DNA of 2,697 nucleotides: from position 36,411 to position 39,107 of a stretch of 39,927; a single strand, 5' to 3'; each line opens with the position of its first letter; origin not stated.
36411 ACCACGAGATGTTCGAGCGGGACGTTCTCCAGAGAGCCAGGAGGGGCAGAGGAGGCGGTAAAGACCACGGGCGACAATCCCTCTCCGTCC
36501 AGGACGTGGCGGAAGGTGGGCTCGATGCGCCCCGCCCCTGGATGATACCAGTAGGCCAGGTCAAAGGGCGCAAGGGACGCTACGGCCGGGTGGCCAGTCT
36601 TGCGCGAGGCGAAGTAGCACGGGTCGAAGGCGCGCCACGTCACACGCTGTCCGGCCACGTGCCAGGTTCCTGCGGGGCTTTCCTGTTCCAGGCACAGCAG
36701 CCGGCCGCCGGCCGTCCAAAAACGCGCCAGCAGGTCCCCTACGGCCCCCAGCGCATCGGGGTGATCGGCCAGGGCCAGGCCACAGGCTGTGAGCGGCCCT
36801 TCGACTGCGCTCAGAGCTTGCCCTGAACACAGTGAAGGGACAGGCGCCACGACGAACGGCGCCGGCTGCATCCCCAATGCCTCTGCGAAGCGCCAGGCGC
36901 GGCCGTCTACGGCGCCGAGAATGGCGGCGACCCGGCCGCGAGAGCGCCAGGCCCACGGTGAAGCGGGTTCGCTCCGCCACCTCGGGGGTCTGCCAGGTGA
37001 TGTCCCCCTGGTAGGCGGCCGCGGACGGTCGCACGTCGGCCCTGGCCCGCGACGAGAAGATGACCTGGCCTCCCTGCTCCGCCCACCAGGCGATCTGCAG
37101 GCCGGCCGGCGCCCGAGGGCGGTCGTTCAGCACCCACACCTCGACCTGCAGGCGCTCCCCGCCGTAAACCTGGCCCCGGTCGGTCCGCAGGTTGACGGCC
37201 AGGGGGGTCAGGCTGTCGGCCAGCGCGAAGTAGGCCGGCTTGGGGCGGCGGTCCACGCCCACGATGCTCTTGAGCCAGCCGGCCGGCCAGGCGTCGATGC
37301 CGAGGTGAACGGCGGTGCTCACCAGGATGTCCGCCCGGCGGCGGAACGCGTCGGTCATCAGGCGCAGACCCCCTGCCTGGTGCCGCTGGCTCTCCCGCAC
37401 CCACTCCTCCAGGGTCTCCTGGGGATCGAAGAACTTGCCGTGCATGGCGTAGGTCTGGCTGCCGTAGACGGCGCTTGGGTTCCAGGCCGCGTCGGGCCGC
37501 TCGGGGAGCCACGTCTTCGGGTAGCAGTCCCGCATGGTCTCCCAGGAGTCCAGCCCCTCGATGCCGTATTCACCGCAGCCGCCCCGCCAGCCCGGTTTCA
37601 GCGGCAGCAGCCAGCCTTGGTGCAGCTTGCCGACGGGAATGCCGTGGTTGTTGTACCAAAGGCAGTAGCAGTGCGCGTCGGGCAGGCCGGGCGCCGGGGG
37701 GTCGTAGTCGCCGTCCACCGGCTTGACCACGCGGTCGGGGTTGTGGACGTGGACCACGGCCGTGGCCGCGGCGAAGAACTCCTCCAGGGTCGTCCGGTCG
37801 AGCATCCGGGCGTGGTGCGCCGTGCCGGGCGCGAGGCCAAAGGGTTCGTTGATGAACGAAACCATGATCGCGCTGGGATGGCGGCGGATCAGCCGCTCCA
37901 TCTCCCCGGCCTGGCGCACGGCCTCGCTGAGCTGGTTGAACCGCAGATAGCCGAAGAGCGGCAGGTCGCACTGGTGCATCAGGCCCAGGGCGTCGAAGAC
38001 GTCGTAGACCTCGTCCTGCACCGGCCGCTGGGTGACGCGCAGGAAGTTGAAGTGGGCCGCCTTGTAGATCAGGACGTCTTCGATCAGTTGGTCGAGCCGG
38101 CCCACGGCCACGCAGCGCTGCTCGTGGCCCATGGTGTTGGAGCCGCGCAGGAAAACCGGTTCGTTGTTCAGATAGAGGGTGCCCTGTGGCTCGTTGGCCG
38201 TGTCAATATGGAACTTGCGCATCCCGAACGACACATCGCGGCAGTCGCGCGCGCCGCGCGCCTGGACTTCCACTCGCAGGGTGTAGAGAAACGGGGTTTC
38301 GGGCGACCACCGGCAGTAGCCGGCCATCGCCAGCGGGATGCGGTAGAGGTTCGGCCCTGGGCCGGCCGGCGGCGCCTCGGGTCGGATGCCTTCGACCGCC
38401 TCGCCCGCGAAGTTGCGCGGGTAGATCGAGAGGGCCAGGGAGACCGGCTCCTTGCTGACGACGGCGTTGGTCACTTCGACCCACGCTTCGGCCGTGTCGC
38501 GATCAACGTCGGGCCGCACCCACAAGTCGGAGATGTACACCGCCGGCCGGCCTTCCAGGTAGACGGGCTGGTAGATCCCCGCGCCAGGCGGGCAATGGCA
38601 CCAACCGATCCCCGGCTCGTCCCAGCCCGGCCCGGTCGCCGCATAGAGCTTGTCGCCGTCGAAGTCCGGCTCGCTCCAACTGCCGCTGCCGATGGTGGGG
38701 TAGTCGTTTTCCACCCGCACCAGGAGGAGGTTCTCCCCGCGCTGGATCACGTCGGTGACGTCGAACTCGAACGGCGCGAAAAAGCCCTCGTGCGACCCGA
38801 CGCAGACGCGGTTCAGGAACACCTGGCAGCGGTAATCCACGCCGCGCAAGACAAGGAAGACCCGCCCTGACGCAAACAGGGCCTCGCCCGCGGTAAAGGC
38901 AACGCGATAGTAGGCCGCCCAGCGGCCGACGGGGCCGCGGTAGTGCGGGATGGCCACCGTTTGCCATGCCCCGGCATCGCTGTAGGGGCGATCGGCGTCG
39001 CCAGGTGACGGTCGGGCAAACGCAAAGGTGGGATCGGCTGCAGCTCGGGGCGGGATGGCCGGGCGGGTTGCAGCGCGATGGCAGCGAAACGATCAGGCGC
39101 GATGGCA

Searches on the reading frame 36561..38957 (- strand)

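Call 10: search_protein_families(library=pfam, proteins=[window:36561-38957:-], max_evalue=0.0001)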
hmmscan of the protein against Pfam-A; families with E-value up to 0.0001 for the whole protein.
window:36561-38957:- (798 aa): 4 families
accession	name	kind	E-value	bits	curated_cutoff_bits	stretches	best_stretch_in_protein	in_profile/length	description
PF00703.27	Glyco_hydro_2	-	1.7e-10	42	23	1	140-247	1-109/109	Glycosyl hydrolases family 2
PF22666.2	Glyco_hydro_2_N2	-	1.8e-10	41.6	27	1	14-86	49-121/167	Glycosyl hydrolase 2 galactose-binding domain-like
PF02836.23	Glyco_hydro_2_C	-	2.3e-07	30.7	21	1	259-387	6-137/302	Glycosyl hydrolases family 2, TIM barrel domain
PF02837.24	Glyco_hydro_2_N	-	7.6e-07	29.7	28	1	15-82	67-133/169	Glycosyl hydrolases family 2, sugar binding domain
